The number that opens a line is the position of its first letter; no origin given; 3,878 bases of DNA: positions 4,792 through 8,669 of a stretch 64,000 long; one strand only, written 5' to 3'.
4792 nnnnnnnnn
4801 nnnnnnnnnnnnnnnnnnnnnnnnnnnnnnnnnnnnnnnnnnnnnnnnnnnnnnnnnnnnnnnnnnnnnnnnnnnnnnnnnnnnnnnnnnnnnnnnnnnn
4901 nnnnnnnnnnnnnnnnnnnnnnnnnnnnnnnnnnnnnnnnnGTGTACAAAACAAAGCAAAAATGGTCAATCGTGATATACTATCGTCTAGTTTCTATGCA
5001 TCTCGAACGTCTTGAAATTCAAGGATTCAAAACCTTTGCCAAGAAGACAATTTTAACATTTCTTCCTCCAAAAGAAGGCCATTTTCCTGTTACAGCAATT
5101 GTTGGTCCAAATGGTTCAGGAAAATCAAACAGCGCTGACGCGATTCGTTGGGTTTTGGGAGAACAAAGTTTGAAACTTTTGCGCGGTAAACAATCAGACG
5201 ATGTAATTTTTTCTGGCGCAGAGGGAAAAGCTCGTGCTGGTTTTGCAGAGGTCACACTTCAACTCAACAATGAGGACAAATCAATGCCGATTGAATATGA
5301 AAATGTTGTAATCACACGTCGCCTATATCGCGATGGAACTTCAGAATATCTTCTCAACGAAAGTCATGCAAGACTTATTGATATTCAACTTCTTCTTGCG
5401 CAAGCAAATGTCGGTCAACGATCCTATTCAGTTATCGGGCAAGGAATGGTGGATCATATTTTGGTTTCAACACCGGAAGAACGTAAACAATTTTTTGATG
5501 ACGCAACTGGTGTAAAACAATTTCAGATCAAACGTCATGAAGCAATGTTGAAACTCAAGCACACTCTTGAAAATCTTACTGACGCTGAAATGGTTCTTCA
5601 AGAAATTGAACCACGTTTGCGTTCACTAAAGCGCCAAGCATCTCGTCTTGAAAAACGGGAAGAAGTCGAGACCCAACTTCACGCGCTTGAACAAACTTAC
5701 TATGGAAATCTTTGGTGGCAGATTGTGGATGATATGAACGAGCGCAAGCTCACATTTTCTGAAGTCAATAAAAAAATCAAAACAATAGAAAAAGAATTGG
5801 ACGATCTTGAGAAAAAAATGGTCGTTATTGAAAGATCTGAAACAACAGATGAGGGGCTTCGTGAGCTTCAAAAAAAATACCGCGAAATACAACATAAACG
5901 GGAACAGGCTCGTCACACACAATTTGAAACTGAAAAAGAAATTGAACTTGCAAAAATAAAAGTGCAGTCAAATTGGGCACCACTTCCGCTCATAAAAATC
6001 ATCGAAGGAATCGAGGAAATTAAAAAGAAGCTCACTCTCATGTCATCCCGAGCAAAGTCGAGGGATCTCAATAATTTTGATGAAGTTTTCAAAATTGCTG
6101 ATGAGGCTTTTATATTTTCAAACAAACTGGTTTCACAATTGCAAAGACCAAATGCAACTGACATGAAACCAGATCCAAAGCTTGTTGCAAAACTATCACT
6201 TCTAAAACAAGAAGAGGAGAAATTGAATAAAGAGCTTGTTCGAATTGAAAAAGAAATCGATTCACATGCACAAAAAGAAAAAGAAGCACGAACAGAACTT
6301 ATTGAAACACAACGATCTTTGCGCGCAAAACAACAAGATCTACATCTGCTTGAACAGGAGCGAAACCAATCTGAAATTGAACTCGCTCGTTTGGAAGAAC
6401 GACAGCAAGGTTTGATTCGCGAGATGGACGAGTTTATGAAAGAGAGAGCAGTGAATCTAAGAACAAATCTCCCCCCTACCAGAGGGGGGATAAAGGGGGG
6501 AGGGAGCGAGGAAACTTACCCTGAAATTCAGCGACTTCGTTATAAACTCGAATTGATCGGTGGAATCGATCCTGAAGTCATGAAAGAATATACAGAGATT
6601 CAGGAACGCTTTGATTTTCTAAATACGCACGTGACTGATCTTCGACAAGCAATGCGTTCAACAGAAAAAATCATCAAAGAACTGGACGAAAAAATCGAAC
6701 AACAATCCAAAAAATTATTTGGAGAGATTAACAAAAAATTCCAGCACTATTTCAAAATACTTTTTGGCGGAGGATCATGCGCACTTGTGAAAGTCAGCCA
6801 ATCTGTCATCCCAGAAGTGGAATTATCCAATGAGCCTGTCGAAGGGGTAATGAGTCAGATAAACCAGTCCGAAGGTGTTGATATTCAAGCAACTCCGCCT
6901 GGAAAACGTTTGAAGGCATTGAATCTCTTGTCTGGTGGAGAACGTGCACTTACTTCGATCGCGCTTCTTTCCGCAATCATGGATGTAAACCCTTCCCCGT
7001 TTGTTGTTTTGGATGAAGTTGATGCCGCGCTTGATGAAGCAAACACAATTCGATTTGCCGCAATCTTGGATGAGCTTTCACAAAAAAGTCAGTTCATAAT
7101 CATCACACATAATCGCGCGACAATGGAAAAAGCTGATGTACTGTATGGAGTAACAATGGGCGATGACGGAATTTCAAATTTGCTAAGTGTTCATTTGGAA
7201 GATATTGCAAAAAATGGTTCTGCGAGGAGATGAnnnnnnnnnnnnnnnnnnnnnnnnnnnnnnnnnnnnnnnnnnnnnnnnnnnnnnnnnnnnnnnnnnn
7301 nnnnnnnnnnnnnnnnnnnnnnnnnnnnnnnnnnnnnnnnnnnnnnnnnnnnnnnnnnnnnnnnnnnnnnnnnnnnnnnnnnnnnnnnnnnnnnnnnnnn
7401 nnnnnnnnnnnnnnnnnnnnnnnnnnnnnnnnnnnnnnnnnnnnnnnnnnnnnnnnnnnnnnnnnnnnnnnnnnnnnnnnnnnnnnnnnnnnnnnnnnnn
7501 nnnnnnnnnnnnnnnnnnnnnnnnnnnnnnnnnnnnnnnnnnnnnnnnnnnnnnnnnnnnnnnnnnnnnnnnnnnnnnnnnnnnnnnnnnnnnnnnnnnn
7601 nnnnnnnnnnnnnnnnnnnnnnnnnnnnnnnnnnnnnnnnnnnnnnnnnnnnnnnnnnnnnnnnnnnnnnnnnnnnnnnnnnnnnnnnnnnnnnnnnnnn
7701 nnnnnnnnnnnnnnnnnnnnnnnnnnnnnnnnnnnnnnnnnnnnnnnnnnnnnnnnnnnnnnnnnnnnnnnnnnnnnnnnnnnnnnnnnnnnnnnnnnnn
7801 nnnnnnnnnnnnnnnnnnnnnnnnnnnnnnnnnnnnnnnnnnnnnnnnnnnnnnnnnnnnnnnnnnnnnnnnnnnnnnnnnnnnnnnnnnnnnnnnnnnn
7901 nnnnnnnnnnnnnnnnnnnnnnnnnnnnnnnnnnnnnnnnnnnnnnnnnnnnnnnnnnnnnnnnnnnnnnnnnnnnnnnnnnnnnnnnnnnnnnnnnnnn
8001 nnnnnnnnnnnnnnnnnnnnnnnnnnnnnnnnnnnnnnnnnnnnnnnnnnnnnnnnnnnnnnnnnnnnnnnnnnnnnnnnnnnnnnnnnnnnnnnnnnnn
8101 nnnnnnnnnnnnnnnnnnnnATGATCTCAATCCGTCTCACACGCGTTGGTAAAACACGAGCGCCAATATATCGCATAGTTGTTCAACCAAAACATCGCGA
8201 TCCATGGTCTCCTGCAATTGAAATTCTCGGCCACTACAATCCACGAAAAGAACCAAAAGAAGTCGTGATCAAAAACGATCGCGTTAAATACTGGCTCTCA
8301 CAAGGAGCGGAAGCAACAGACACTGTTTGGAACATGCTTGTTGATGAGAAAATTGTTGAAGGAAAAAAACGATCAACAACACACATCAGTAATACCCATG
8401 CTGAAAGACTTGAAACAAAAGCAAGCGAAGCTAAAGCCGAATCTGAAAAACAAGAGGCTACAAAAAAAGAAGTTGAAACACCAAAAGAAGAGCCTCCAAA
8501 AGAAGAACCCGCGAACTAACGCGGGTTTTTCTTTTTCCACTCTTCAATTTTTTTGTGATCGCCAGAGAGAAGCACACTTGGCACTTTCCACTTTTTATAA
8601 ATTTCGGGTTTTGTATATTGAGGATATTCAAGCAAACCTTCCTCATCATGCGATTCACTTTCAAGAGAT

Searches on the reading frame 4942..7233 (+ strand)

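Call 11: search_protein_families(library=ncbifam, proteins=[window:4942-7233:+])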
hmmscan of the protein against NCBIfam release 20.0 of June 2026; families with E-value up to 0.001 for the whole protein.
window:4942-7233:+ (763 aa): 34 families (the best 25 are shown)
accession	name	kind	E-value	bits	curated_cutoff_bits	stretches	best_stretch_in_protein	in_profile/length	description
TIGR02168.1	SMC_prok_B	equivalog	1.5e-186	622.4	567.35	2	21-338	2-308/1181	chromosome segregation protein SMC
TIGR02169.1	SMC_prok_A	equivalog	4.7e-88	296.2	729.4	2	20-503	1-501/1165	chromosome segregation protein SMC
NF045487.1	ASRP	equivalog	4.8e-12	45.3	300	1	526-722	414-589/593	archaea-specific SMC-related protein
NF002572.0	PRK02224.1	equivalog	7.6e-09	34.4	1087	1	19-335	1-310/888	DNA double-strand break repair ATPase Rad50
NF045780.1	TrlF_fam_ATP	equivalog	2.9e-08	32.9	350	1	51-486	312-708/944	TrlF family AAA-like ATPase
TIGR04520.1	ECF_ATPase_1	equivalog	3.8e-08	33.1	315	1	659-734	133-206/269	energy-coupling factor transporter ATPase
NF040873.1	AztA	equivalog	6e-08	32.5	220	0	658-732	115-186/191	zinc ABC transporter ATP-binding protein AztA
NF010178.0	PRK13657.1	equivalog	6.6e-08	31.4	733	1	662-734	471-539/588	glucan ABC transporter ATP-binding protein/ permease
NF003034.1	PRK03918.1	equivalog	1e-07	30.4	700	1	19-455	1-430/878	DNA double-strand break repair ATPase Rad50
TIGR01978.1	sufC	equivalog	1.2e-07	31.4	212.8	0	663-729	145-208/243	Fe-S cluster assembly ATPase SufC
TIGR00634.1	recN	equivalog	1.2e-07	31.1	407.85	1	544-732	325-510/563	DNA repair protein RecN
TIGR02857.1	CydD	equivalog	1.4e-07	30.9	435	1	662-734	458-526/529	thiol reductant ABC exporter subunit CydD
TIGR02203.1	MsbA_lipidA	equivalog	1.8e-07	30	602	1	661-734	469-538/572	lipid A export permease/ATP-binding protein MsbA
TIGR00972.1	3a0107s01c2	equivalog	3.4e-07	29.9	343.2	1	662-727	144-205/248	phosphate ABC transporter ATP-binding protein PstB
TIGR01192.1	chvA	subfamily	4.7e-07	28.8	585.4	1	661-734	470-539/585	glucan export ABC transporter ATP-binding protein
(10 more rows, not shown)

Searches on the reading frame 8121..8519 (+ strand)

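Call 47: search_protein_families(library=pfam, proteins=[window:8121-8519:+], max_evalue=0.001)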
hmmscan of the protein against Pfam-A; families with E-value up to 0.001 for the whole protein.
window:8121-8519:+ (132 aa): 1 family
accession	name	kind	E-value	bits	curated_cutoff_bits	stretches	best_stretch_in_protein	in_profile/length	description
PF00886.24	Ribosomal_S16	-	2.6e-17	62.9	27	1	8-66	1-62/62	Ribosomal protein S16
